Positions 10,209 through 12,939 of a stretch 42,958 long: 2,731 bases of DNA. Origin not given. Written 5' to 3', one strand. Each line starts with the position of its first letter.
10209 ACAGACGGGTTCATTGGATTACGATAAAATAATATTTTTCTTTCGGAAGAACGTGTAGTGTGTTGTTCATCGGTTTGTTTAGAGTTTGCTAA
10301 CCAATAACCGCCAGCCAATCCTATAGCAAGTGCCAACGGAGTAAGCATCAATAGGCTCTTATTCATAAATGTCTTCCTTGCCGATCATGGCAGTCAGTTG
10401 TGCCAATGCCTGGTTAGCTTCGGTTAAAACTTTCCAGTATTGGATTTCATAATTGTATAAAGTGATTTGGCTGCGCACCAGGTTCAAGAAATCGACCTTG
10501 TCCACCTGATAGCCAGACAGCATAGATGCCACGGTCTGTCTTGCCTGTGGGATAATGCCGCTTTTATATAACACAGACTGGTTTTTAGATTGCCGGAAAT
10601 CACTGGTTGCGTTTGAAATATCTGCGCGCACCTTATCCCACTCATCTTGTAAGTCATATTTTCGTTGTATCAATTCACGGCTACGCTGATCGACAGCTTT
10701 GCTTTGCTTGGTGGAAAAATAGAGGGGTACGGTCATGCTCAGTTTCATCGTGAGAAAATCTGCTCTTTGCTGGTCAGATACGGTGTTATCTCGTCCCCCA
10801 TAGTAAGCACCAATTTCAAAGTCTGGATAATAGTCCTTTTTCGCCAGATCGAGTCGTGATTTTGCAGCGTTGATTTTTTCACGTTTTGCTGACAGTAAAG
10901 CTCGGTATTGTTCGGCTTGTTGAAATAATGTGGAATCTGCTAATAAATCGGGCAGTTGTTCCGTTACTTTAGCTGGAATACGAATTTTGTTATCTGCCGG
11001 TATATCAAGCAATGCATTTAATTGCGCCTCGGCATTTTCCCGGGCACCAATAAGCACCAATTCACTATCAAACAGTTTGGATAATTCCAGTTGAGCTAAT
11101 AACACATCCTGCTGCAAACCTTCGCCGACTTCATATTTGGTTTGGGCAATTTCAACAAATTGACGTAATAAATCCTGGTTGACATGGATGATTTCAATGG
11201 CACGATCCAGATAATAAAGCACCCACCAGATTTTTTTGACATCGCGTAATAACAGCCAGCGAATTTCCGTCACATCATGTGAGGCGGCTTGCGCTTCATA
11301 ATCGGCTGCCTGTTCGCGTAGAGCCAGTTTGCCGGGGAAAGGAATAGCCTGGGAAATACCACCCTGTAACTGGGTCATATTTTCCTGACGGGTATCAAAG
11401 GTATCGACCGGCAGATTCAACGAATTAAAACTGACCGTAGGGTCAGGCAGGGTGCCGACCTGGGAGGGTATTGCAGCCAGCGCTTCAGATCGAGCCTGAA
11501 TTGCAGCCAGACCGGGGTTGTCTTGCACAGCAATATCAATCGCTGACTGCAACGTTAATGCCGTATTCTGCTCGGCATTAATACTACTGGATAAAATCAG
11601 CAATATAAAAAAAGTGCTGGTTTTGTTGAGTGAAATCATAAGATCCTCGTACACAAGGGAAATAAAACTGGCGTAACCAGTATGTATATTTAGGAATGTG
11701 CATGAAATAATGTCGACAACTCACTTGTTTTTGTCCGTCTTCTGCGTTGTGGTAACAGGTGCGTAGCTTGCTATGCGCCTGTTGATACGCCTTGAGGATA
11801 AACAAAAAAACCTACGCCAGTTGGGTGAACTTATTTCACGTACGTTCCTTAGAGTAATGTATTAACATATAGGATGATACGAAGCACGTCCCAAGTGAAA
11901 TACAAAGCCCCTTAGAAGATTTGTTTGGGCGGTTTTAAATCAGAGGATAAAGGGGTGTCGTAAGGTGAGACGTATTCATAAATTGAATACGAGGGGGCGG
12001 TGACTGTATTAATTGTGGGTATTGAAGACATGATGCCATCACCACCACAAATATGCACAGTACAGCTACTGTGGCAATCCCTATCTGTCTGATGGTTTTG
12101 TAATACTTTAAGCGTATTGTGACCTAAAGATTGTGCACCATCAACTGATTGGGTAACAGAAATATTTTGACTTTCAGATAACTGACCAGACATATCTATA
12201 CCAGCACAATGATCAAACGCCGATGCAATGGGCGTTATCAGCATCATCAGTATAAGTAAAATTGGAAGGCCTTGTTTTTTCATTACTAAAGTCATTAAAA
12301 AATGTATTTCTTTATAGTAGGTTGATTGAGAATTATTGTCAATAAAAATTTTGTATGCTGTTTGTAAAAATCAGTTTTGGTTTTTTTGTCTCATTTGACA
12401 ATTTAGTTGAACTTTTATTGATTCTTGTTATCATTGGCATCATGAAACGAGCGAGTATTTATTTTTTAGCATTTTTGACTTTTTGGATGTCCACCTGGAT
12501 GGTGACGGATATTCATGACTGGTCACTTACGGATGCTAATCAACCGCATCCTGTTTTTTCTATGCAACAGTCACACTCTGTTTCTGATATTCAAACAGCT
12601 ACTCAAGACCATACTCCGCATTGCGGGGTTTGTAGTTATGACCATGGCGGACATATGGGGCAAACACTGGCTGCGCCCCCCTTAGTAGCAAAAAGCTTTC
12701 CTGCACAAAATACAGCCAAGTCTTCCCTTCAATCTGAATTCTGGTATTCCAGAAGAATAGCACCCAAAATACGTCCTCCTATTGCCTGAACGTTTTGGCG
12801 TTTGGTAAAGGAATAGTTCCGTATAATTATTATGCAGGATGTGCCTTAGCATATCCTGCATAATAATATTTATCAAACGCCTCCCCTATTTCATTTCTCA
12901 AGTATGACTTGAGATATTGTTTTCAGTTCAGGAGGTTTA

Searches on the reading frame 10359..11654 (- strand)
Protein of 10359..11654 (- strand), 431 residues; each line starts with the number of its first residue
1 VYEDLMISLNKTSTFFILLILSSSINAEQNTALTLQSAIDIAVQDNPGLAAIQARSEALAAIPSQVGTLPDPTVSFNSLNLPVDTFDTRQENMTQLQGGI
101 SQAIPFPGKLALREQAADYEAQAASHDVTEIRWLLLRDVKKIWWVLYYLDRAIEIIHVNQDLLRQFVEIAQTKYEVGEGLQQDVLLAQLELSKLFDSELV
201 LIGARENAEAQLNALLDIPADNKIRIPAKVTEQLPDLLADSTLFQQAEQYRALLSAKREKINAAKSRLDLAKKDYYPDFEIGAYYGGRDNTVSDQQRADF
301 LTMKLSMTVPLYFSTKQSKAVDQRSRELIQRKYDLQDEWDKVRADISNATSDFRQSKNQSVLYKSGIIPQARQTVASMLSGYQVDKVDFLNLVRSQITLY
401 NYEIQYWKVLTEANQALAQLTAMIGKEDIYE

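Call 11: search_protein_families(library=pfam, proteins=[window:10359-11654:-], max_evalue=0.001)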
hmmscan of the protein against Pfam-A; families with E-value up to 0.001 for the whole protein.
window:10359-11654:- (431 aa): 1 family
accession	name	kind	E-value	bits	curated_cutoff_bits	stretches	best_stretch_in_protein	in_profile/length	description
PF02321.23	OEP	-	1.2e-34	120.2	22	2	242-425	3-187/187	Outer membrane efflux protein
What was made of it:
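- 10359..11654 (-): CusC-type outer-membrane factor (OEP). call 11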

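Call 86: search_protein_families(library=ncbifam, proteins=[window:10359-11654:-], max_evalue=0.00001)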
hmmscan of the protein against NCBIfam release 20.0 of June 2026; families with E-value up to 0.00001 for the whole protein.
window:10359-11654:- (431 aa): 3 families
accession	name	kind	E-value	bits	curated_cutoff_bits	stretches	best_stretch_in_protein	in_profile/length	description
TIGR01844.1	type_I_sec_TolC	subfamily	3.6e-22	78.9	225.15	1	32-425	2-398/414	TolC family outer membrane protein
NF045679.1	DiMtlExpIhpA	equivalog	9.3e-08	31.1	650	1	16-425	14-413/424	divalent metal ion exporter subunit IhpA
TIGR01845.1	outer_NodT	subfamily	2.8e-06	26.4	210.05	1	35-422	59-455/460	efflux transporter outer membrane subunit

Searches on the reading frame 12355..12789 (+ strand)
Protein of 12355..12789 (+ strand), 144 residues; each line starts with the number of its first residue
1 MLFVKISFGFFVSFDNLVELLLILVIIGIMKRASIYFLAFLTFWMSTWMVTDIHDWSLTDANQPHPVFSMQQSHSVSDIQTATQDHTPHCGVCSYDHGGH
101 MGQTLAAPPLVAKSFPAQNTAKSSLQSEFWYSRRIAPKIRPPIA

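Call 11: search_protein_families(library=pfam, proteins=[window:12355-12789:+], max_evalue=0.001)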
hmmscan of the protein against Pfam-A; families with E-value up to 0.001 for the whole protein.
window:12355-12789:+ (144 aa): 0 families

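Call 70: search_protein_families(library=pfam, proteins=[window:12355-12789:+], max_evalue=1)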
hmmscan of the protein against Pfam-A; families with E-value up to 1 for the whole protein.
window:12355-12789:+ (144 aa): 2 families
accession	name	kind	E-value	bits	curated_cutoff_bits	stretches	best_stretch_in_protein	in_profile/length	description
PF10520.15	Lipid_desat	-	0.01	16.3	26.4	1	23-87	66-133/175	Lipid desaturase domain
PF11162.13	DUF2946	-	0.014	16.6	23.7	1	72-130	46-106/117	Protein of unknown function (DUF2946)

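Call 86: search_protein_families(library=ncbifam, proteins=[window:12355-12789:+], max_evalue=0.00001)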
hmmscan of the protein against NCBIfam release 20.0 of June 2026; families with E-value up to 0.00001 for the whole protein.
window:12355-12789:+ (144 aa): 0 families
